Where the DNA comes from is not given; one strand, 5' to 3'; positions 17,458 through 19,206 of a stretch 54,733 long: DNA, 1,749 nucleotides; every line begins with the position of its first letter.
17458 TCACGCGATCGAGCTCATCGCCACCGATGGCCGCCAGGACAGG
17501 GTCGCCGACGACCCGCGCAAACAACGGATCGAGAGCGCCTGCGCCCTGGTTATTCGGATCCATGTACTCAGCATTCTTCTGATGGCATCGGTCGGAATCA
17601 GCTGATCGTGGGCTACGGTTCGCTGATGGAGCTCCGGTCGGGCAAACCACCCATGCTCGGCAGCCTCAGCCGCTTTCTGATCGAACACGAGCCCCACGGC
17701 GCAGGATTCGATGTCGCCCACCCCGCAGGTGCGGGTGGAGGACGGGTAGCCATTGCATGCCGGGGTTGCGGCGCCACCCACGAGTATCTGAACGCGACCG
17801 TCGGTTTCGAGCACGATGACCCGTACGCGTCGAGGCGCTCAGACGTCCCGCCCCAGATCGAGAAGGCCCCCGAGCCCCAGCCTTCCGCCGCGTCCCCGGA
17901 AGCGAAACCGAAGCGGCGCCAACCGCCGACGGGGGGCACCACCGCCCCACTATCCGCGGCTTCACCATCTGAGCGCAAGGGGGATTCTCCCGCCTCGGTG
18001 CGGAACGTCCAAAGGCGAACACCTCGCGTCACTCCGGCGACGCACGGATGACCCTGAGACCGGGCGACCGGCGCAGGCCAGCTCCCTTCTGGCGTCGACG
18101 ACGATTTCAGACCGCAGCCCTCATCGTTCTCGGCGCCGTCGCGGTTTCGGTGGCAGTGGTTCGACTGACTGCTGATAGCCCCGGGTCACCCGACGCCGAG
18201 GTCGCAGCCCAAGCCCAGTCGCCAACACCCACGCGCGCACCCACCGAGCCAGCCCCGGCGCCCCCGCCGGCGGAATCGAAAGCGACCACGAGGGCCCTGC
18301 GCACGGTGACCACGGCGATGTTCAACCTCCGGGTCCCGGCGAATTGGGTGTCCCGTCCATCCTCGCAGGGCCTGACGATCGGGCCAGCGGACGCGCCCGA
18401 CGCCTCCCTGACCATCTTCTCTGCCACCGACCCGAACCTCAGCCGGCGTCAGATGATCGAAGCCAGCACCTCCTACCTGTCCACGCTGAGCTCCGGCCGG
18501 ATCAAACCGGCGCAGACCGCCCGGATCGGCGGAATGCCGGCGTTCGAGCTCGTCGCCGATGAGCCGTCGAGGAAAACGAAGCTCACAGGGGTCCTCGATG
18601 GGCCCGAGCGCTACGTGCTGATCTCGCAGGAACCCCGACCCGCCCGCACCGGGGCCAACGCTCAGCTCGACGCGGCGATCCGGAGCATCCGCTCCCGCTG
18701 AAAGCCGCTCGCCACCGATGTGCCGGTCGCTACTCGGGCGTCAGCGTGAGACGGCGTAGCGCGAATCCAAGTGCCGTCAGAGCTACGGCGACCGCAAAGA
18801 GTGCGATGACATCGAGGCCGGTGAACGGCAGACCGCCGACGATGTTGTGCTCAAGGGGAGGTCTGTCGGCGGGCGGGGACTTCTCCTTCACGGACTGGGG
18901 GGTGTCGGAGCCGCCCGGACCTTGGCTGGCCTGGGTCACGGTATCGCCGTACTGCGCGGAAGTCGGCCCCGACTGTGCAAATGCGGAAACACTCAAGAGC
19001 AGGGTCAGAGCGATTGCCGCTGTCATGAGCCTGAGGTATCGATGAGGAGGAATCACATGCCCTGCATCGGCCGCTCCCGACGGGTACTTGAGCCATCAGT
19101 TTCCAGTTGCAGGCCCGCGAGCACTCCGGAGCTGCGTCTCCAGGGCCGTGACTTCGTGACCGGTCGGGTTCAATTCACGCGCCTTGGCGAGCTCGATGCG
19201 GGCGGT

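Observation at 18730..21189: Wzy_C-TPR fusion co-oriented 39 nt upstream of a tiny Ser/Thr/Pro-rich LPFTG protein: candidate protein O-glycosylation or wall-anchored glycan-carrier module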

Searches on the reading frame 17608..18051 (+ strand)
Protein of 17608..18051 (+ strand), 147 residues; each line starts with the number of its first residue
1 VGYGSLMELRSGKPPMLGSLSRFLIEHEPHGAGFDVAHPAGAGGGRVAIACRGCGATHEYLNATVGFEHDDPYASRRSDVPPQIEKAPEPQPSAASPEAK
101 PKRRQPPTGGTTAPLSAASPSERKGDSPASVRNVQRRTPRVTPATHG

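Call 24: search_protein_families(library=pfam, proteins=[window:17608-18051:+], max_evalue=0.001)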
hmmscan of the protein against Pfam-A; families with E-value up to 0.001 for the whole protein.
window:17608-18051:+ (147 aa): 0 families

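Call 58: search_protein_families(library=ncbifam, proteins=[window:17608-18051:+], max_evalue=1)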
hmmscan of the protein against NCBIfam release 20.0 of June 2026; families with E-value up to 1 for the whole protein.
window:17608-18051:+ (147 aa): 2 families
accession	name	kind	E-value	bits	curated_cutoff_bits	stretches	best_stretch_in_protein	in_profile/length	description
NF049861.1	SCO2400_fam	subfamily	0.012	16.1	55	1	48-123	14-88/136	SCO2400 family protein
NF005411.0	PRK06975.1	equivalog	0.12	10.7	414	1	28-107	242-315/660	fused uroporphyrinogen-III synthase HemD/membrane protein HemX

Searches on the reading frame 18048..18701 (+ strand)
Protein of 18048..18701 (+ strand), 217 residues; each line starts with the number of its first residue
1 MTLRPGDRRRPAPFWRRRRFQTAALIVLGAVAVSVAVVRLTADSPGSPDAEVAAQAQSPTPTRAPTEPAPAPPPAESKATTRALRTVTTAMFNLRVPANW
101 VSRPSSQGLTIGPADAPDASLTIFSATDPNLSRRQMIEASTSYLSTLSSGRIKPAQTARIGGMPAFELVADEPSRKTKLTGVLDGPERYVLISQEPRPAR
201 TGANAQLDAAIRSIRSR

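Call 3: search_protein_families(library=pfam, proteins=[window:18048-18701:+], max_evalue=0.01)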
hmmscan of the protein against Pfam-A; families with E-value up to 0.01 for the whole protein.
window:18048-18701:+ (217 aa): 0 families

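Call 4: search_protein_families(library=ncbifam, proteins=[window:18048-18701:+], max_evalue=0.01)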
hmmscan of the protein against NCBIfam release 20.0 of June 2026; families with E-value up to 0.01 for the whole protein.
window:18048-18701:+ (217 aa): 1 family
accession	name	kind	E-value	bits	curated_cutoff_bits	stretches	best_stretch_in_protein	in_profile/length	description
TIGR03931.1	T7SS_Rv3446c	hypoth_equivalog_domain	2.9e-05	24.5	47.6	1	23-126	6-101/194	type VII secretion-associated protein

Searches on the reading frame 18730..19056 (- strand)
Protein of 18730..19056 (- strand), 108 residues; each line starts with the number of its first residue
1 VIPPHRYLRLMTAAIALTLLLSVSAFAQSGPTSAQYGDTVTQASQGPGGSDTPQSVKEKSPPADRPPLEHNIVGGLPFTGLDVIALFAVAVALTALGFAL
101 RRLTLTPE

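Call 3: search_protein_families(library=pfam, proteins=[window:18730-19056:-], max_evalue=0.01)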
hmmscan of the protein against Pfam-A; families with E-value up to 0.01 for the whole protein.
window:18730-19056:- (108 aa): 0 families

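Call 4: search_protein_families(library=ncbifam, proteins=[window:18730-19056:-], max_evalue=0.01)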
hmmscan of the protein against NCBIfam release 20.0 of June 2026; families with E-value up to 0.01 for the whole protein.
window:18730-19056:- (108 aa): 0 families

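Call 48: find_homologous_proteins(query=A3, max_evalue=0.001)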
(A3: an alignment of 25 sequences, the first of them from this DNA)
Query A3 (25 sequences) (108 aa, profile of the alignment): 1652 proteins with E <= 0.001 among 8000 candidates; the best 120 are listed.
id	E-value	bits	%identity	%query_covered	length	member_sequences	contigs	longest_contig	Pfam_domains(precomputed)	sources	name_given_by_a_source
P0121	5.7e-31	124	47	92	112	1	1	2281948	-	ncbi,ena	-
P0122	2.8e-30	122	48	71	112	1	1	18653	-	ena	-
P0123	1.2e-29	120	53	74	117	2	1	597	-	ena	-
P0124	9.8e-29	117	46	85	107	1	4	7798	-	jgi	jgi:hypothetical protein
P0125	1.2e-28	117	49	70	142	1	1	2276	-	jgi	jgi:hypothetical protein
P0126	2.6e-28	116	47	92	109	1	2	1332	-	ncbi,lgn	-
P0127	3.1e-28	116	47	96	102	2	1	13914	-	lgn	-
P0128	3.7e-28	115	52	87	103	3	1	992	-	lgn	-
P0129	8.1e-28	114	45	92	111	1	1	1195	-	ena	-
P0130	1.4e-27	113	66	30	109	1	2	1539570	-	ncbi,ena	-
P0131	1.4e-27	113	46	92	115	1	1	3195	-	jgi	jgi:hypothetical protein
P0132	1.9e-27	113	66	30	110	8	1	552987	-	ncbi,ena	-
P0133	2.3e-27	113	50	87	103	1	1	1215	-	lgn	-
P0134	3.2e-27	112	49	88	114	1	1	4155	-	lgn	-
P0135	5.7e-27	111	82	10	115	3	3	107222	-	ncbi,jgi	ncbi:MAG TPA: hypothetical protein VH391_08390 [Solirubrobacterales bacterium]|jgi:hypothetical prot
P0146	3.0e-26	109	37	91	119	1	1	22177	-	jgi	jgi:hypothetical protein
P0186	5.0e-25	105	100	91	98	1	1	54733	-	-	-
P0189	6.6e-25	105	46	72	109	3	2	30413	-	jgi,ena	jgi:hypothetical protein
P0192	7.7e-25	105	44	72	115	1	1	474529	-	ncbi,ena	-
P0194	8.9e-25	104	41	72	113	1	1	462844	-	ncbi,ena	-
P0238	2.4e-24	103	41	92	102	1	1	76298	-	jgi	jgi:hypothetical protein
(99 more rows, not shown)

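Call 49: find_encoding_contigs(protein=P0238, flank=10000, max_places=2)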
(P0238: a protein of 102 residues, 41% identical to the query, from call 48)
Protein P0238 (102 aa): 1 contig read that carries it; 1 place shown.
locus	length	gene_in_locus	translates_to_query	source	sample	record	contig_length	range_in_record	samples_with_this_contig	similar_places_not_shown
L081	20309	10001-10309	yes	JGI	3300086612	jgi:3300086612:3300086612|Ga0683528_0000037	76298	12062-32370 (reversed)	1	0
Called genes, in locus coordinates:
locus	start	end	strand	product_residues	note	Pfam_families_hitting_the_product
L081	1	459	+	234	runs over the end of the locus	-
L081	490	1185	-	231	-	PF04203:Sortase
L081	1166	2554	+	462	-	PF00764:Arginosuc_synth, PF20979:Arginosuc_syn_C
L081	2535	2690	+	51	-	-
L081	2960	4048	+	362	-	PF06737:Transglycosylas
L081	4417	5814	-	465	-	PF08668:HDOD, PF13487:HD_5, PF01966:HD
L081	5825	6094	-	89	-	PF00376:MerR, PF12728:HTH_17, PF13411:MerR_1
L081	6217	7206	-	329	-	PF00990:GGDEF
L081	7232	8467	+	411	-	PF07228:SpoIIE, PF13581:HATPase_c_2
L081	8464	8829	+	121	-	PF01740:STAS, PF13466:STAS_2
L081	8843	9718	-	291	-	PF13492:GAF_3 (faint), PF00196:GerE, PF08281:Sigma70_r4_2 (weak), PF01590:GAF, PF13185:GAF_2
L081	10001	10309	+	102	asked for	-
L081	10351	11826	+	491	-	PF02397:Bac_transf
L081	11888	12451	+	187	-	PF00989:PAS (weak), PF08448:PAS_4 (weak), PF13426:PAS_9 (weak), PF13384:HTH_23 (faint), PF00196:GerE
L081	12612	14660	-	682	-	PF04932:Wzy_C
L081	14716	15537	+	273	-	-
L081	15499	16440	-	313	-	PF01073:3Beta_HSD, PF01370:Epimerase, PF02719:Polysacc_synt_2, PF04321:RmlD_sub_bind, PF08659:KR, PF13460:NAD_binding_10 (weak), PF16363:GDP_Man_Dehyd, PF07993:NAD_binding_4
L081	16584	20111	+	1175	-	PF02811:PHP, PF07733:DNA_pol3_alpha, PF17657:DNA_pol3_finger, PF14579:HHH_6, PF01336:tRNA_anti-codon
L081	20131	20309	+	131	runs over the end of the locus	-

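Call 50: find_encoding_contigs(protein=P0192, flank=10000, max_places=2)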
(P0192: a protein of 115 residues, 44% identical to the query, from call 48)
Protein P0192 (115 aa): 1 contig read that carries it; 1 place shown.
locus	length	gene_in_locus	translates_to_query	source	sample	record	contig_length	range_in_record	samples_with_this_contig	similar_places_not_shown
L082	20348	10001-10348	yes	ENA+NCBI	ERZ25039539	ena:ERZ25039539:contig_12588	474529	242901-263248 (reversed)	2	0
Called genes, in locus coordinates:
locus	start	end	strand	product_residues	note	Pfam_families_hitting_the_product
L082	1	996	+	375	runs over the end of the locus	PF01041:DegT_DnrJ_EryC1, PF00155:Aminotran_1_2 (weak)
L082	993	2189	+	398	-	PF20706:GT4-conflict, PF00534:Glycos_transf_1, PF13692:Glyco_trans_1_4, PF13524:Glyco_trans_1_2 (weak)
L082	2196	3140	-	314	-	PF00535:Glycos_transf_2, PF10111:Glyco_tranf_2_2, PF13641:Glyco_tranf_2_3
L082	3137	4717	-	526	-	PF01943:Polysacc_synt, PF13440:Polysacc_synt_3, PF03023:MurJ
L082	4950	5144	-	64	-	-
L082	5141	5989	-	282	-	PF04932:Wzy_C (weak)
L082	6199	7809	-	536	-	PF02706:Wzz, PF01656:CbiA (weak), PF13614:AAA_31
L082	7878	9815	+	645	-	PF04932:Wzy_C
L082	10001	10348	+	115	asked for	-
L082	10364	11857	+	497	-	PF02397:Bac_transf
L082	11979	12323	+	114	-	-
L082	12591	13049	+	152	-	-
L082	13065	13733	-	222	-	PF04203:Sortase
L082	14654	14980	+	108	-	-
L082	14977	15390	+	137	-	-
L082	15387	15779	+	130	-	-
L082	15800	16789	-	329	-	PF00990:GGDEF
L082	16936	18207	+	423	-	PF00764:Arginosuc_synth, PF20979:Arginosuc_syn_C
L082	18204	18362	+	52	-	-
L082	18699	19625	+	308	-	PF00126:HTH_1, PF03466:LysR_substrate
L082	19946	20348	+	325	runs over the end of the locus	PF06737:Transglycosylas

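Call 51: search_protein_families(library=pfam, proteins=[L082:11979-12323:+, L082:12591-13049:+, L082:13065-13733:-, L082:14654-14980:+, L081:14716-15537:+], max_evalue=0.01)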
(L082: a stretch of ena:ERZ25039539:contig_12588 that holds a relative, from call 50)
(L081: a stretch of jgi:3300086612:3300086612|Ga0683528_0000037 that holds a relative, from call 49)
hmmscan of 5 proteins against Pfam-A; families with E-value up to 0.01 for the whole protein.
L082:11979-12323:+ (114 aa): 0 families

L082:12591-13049:+ (152 aa): 0 families

L082:13065-13733:- (222 aa): 1 family
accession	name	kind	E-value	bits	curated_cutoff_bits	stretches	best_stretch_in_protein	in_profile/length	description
PF04203.18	Sortase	-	4.9e-31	107.5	26.6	1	85-205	1-124/125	Sortase domain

L082:14654-14980:+ (108 aa): 0 families

L081:14716-15537:+ (273 aa): 0 families

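Call 58: search_protein_families(library=ncbifam, proteins=[window:18730-19056:-, L082:10001-10348:+], max_evalue=1)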
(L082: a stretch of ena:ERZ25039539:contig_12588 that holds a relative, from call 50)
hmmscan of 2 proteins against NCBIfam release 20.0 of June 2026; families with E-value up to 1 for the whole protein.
window:18730-19056:- (108 aa): 2 families
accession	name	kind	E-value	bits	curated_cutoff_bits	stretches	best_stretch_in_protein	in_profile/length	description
NF041937.1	MXAN_6627.5_fam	equivalog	0.033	14.5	105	1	11-55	5-49/114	MXAN_6627.5 family MYXO-CTERM protein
NF053819.1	EF0750_LPXTG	subfamily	0.097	13.2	47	1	10-98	9-96/105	EF2685/EF0750 family sortase-dependent surface protein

L082:10001-10348:+ (115 aa): 3 families
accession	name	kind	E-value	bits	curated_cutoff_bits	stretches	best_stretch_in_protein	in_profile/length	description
NF049901.1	EndglycodaseB1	equivalog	0.0044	15.7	900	1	18-104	466-552/559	endo-beta-N-acetylglucosaminidase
NF033902.0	iso_D2_wall_anc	subfamily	0.02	13.7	95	1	51-104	482-535/540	SpaH/EbpB family LPXTG-anchored major pilin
NF045726.2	XXplasma_LP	domain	0.051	13.9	19.3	1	9-24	7-22/27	Vmc-like lipoprotein signal peptide domain-containing protein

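Call 87: find_encoding_contigs(protein=P0146, flank=8000, max_places=1)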
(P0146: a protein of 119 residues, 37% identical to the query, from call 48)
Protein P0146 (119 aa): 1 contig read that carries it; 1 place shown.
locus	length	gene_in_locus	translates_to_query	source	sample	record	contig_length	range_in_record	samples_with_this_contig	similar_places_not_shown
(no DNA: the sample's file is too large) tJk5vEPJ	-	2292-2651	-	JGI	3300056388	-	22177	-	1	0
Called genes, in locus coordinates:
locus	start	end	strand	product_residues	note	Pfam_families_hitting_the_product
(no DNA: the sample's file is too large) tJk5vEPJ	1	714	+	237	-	?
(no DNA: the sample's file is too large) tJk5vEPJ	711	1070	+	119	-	PF01740:STAS, PF13466:STAS_2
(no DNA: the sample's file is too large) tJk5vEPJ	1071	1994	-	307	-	PF00196:GerE, PF08281:Sigma70_r4_2 (faint), PF01590:GAF, PF13185:GAF_2, PF13492:GAF_3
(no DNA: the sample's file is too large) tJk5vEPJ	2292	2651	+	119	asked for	-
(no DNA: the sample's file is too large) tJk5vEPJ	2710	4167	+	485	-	PF02397:Bac_transf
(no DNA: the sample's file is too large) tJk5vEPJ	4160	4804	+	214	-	PF00989:PAS (weak), PF08448:PAS_4 (weak), PF13188:PAS_8 (faint), PF13384:HTH_23 (faint), PF00196:GerE, PF08281:Sigma70_r4_2 (weak)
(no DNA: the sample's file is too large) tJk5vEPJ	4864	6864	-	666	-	PF04932:Wzy_C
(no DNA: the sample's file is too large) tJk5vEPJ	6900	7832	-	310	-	PF01073:3Beta_HSD, PF01370:Epimerase, PF02719:Polysacc_synt_2, PF04321:RmlD_sub_bind, PF05368:NmrA (faint), PF13460:NAD_binding_10, PF16363:GDP_Man_Dehyd, PF07993:NAD_binding_4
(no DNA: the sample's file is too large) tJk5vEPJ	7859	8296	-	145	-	PF00300:His_Phos_1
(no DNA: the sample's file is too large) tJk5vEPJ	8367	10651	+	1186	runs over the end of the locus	PF02811:PHP, PF07733:DNA_pol3_alpha, PF17657:DNA_pol3_finger, PF14579:HHH_6, PF01336:tRNA_anti-codon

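Call 88: find_encoding_contigs(protein=P0189, flank=8000, max_places=1)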
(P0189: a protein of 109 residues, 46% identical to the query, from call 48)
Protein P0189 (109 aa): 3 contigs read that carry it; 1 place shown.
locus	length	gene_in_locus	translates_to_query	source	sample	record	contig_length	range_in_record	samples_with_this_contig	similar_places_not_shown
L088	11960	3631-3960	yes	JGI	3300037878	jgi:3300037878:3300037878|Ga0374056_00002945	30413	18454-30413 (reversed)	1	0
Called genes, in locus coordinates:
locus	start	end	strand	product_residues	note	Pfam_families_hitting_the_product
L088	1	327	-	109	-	?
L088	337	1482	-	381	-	PF20706:GT4-conflict, PF00534:Glycos_transf_1, PF13692:Glyco_trans_1_4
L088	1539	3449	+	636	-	PF04932:Wzy_C (weak)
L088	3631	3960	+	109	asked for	-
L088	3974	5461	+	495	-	PF02397:Bac_transf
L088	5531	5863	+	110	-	-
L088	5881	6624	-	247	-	PF04203:Sortase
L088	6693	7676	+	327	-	-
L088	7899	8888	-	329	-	PF00990:GGDEF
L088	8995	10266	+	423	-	PF00764:Arginosuc_synth, PF20979:Arginosuc_syn_C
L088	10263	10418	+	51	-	-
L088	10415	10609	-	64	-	-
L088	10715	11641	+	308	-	PF00126:HTH_1, PF03466:LysR_substrate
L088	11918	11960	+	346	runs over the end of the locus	PF06737:Transglycosylas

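Call 89: find_encoding_contigs(protein=P0194, flank=8000, max_places=1)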
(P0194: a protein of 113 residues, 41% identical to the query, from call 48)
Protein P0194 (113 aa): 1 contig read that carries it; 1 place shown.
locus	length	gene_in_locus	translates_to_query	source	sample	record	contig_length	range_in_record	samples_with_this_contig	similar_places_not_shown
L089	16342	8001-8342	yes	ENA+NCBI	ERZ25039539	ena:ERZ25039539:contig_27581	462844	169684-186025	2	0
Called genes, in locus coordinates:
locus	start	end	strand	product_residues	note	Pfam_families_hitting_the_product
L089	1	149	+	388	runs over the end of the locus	PF13439:Glyco_transf_4, PF13579:Glyco_trans_4_4, PF00534:Glycos_transf_1, PF13692:Glyco_trans_1_4, PF13524:Glyco_trans_1_2 (weak)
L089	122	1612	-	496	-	PF01943:Polysacc_synt, PF13440:Polysacc_synt_3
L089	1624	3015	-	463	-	PF04932:Wzy_C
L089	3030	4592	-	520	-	PF02706:Wzz (weak), PF01656:CbiA (faint), PF01268:FTHFS (weak), PF13614:AAA_31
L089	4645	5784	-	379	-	PF20706:GT4-conflict, PF00534:Glycos_transf_1, PF13692:Glyco_trans_1_4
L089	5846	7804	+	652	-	PF04932:Wzy_C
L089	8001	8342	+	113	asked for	-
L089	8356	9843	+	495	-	PF02397:Bac_transf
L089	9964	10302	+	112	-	-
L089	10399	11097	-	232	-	PF04203:Sortase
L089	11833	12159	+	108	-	-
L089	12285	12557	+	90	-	-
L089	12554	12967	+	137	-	-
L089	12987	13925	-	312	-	PF00990:GGDEF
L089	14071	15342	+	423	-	PF00764:Arginosuc_synth, PF20979:Arginosuc_syn_C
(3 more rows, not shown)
